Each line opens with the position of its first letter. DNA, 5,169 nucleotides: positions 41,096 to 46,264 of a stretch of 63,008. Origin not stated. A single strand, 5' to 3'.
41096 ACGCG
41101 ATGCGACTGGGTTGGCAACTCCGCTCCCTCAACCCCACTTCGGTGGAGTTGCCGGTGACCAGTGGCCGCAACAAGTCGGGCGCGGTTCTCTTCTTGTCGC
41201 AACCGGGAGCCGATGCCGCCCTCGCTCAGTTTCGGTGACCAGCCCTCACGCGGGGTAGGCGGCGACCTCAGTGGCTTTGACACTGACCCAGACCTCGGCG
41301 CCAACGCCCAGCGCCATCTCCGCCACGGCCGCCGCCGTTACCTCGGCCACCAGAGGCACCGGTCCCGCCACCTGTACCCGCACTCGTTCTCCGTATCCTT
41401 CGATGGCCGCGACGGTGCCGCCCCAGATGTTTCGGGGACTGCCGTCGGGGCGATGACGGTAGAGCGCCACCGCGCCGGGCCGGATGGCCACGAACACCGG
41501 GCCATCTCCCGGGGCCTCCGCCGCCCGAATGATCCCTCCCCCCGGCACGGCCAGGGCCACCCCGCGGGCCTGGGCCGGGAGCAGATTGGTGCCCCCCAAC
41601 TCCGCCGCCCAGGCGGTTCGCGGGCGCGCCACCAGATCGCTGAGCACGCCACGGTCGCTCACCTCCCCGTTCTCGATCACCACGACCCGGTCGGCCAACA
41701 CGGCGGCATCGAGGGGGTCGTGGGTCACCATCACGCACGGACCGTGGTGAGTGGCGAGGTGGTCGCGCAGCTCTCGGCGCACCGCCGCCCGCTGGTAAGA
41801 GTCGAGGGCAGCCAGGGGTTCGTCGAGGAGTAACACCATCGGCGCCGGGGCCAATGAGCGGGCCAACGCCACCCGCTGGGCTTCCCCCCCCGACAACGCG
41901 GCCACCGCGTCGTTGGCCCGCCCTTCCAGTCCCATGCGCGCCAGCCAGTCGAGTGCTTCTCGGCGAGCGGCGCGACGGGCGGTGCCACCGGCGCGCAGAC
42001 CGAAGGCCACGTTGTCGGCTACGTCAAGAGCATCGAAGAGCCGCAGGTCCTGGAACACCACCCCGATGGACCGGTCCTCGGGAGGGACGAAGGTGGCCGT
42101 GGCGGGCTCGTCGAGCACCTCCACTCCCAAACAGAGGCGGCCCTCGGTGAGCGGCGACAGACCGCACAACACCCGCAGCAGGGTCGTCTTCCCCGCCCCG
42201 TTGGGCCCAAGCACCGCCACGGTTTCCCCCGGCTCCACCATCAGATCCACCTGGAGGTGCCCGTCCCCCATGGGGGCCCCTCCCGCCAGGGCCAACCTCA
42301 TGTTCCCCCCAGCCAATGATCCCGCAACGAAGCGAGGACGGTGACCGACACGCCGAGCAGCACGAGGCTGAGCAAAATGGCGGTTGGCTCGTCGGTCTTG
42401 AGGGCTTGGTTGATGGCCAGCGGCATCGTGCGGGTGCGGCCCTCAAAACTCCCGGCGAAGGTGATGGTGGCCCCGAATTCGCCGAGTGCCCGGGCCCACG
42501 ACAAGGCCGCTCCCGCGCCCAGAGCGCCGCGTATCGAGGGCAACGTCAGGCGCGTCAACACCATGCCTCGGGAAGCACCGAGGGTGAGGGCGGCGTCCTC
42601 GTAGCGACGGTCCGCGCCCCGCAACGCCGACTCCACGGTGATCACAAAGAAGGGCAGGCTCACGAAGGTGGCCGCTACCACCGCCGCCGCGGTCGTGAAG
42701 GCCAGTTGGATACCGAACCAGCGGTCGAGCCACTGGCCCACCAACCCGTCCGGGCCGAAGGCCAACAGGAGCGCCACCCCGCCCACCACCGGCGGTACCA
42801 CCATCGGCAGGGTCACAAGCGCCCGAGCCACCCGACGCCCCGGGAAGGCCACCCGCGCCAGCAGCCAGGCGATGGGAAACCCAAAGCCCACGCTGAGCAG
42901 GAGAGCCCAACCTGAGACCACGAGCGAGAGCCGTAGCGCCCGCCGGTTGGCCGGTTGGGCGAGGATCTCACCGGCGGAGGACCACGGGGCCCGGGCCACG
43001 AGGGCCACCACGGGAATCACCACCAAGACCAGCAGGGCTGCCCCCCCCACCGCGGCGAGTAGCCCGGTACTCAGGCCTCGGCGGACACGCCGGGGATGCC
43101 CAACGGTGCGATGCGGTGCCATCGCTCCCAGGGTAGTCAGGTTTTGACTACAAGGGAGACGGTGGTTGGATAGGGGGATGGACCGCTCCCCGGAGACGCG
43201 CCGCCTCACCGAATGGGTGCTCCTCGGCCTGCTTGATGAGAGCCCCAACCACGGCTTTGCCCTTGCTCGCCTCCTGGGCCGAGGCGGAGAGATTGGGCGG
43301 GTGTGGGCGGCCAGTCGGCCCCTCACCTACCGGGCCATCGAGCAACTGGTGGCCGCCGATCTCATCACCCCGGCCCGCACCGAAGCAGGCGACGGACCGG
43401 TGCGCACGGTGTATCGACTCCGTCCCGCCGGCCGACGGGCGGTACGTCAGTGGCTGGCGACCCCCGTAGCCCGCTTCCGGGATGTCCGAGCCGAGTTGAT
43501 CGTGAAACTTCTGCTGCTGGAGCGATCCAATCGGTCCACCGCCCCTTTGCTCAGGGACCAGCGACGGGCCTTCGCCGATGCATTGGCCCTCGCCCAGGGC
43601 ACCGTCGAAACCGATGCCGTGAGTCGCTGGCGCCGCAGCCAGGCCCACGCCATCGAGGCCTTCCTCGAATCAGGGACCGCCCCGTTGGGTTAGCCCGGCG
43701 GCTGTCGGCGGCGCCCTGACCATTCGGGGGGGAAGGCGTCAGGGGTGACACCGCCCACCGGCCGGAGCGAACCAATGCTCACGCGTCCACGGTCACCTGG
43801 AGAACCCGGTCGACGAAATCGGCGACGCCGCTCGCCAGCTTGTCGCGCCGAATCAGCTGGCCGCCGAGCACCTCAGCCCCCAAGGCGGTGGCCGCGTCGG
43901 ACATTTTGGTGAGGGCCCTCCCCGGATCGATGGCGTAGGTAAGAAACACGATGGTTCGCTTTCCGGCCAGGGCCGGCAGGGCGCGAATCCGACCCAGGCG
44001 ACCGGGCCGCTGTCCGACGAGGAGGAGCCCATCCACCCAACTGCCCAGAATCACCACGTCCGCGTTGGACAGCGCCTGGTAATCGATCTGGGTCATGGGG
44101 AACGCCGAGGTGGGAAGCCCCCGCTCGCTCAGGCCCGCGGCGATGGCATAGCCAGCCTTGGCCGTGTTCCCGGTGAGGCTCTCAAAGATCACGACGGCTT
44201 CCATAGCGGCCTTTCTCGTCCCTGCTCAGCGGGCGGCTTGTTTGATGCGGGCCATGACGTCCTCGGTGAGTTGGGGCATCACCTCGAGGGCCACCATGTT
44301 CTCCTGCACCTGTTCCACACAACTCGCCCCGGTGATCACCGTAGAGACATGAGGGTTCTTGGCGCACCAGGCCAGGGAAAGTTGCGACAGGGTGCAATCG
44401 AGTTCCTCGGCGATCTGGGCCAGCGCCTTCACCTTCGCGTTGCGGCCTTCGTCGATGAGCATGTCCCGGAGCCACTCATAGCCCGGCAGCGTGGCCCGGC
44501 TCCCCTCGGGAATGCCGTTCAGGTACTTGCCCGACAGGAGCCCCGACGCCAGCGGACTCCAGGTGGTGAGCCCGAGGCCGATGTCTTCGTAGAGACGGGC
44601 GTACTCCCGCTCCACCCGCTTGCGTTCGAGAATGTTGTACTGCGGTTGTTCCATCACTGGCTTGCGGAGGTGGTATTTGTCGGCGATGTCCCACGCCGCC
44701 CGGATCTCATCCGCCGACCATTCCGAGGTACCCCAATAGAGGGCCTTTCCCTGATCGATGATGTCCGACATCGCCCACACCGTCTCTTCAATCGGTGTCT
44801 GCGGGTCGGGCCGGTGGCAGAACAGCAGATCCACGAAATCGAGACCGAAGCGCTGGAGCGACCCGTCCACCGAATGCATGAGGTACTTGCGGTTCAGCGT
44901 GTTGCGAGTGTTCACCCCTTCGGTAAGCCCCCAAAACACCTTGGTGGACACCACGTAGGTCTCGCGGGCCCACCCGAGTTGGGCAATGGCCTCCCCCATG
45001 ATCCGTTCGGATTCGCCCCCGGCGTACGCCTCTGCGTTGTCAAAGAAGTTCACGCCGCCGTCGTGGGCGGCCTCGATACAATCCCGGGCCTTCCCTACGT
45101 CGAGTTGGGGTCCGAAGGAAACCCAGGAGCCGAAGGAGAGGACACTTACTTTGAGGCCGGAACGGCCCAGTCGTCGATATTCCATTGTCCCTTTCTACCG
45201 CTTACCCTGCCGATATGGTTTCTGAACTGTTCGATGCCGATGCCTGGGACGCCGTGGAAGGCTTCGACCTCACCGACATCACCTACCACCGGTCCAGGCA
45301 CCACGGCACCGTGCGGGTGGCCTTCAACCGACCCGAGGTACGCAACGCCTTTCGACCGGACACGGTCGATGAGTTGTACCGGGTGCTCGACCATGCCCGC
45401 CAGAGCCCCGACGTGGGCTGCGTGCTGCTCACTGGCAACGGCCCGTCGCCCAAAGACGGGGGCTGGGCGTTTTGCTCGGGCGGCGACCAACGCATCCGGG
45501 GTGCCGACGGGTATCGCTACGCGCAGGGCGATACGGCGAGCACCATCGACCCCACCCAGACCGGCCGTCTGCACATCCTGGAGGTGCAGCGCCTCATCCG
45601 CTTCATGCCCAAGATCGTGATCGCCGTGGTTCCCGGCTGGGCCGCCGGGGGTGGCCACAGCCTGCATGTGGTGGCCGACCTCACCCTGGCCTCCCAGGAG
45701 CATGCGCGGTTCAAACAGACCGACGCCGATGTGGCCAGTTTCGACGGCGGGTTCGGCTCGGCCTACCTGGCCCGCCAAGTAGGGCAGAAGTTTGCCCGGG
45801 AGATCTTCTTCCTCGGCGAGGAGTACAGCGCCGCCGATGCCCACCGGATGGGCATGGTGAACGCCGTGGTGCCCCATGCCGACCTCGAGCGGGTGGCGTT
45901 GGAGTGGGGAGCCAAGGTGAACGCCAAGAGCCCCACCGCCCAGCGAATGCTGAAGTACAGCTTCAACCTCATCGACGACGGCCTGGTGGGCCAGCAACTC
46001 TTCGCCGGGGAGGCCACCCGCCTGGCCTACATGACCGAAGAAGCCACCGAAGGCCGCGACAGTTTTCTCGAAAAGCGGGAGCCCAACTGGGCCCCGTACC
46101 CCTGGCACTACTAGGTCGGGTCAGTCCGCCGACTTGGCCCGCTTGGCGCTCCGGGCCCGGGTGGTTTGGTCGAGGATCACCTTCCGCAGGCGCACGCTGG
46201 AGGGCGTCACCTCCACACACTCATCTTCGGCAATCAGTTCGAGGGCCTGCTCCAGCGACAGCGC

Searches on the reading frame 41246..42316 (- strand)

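Call 41: search_protein_families(library=pfam, proteins=[window:41246-42316:-], max_evalue=0.1)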
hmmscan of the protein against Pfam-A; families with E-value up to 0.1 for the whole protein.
window:41246-42316:- (356 aa): 12 families
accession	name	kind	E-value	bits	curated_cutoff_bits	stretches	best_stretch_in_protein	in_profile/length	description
PF00005.33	ABC_tran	-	1.1e-30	107.5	25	1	22-169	3-137/137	ABC transporter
PF03459.23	TOBE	-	1.8e-12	47.7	22.3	1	293-352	2-63/64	TOBE domain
PF13304.12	AAA_21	-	3.1e-06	27.9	27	1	34-50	3-19/304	AAA domain, putative AbiEii toxin, Type IV TA system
PF02463.25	SMC_N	-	0.00045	20.2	40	0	140-186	136-186/220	RecF/RecN/SMC N terminal domain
PF08402.16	TOBE_2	-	0.0048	17.4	21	1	276-349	1-71/76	TOBE domain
PF13476.12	AAA_23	-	0.0081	17.3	27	1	32-51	21-40/201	AAA domain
PF13555.12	AAA_29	-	0.018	15.2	27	1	25-47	17-39/61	P-loop containing region of AAA domain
PF13191.12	AAA_16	-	0.034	15.1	32.6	0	31-187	25-124/167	AAA ATPase domain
PF05729.18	NACHT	-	0.035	14.4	26.7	1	32-51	2-21/167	NACHT domain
PF13521.12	AAA_28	-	0.047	14.3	27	0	33-73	2-33/164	AAA domain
PF13481.12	AAA_25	-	0.059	13.4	27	0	26-83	29-84/195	AAA domain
PF25199.1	nSTAND_NTPase5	-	0.099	12.9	34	0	30-51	41-62/145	Novel STAND NTPase 5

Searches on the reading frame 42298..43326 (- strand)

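Call 41: search_protein_families(library=pfam, proteins=[window:42298-43326:-], max_evalue=0.1)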
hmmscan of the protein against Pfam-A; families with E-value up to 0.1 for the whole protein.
window:42298-43326:- (342 aa): 1 family
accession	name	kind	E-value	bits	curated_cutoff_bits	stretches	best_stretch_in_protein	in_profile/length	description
PF00528.27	BPD_transp_1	-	8.2e-15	55.4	26.4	1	149-331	1-170/184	Binding-protein-dependent transport system inner membrane component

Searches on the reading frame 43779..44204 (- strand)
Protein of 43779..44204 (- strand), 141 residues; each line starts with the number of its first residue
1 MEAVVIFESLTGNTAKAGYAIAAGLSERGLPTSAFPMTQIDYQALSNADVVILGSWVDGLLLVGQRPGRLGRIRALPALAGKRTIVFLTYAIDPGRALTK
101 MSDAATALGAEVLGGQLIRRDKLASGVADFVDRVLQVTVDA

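Call 41: search_protein_families(library=pfam, proteins=[window:43779-44204:-], max_evalue=0.1)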
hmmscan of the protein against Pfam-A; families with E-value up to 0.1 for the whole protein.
window:43779-44204:- (141 aa): 3 families
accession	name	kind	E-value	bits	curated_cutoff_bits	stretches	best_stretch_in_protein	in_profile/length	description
PF12641.12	Flavodoxin_3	-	3.5e-07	30.6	27.5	1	5-94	2-81/160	Flavodoxin domain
PF00258.30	Flavodoxin_1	-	0.00027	21.6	25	1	5-54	1-53/143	Flavodoxin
PF18603.7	LAL_C2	-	0.076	13.7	29.4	0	62-110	3-51/78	L-amino acid ligase C-terminal domain 2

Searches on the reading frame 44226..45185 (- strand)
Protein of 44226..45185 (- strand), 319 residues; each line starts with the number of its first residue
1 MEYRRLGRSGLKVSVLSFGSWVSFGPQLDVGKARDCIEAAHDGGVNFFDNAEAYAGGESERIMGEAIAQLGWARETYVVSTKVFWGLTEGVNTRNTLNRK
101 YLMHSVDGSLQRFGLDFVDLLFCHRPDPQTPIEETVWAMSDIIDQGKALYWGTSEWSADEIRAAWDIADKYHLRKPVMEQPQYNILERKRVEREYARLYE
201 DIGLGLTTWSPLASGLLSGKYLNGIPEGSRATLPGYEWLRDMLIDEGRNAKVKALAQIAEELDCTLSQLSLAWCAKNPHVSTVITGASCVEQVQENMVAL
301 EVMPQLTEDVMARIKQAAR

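Call 41: search_protein_families(library=pfam, proteins=[window:44226-45185:-], max_evalue=0.1)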
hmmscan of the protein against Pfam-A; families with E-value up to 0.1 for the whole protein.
window:44226-45185:- (319 aa): 1 family
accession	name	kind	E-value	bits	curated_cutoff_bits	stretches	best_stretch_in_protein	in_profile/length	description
PF00248.27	Aldo_ket_red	-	3.6e-62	210.5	24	1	16-317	2-289/291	Aldo/keto reductase family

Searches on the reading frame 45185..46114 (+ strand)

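Call 41: search_protein_families(library=pfam, proteins=[window:45185-46114:+], max_evalue=0.1)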
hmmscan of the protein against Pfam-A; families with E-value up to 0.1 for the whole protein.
window:45185-46114:+ (309 aa): 2 families
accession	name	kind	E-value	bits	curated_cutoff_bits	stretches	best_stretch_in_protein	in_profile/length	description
PF00378.25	ECH_1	-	1.9e-52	178.5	27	1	40-303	4-249/251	Enoyl-CoA hydratase/isomerase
PF16113.10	ECH_2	-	1.1e-15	58.4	27.2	1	44-244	3-187/335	Enoyl-CoA hydratase/isomerase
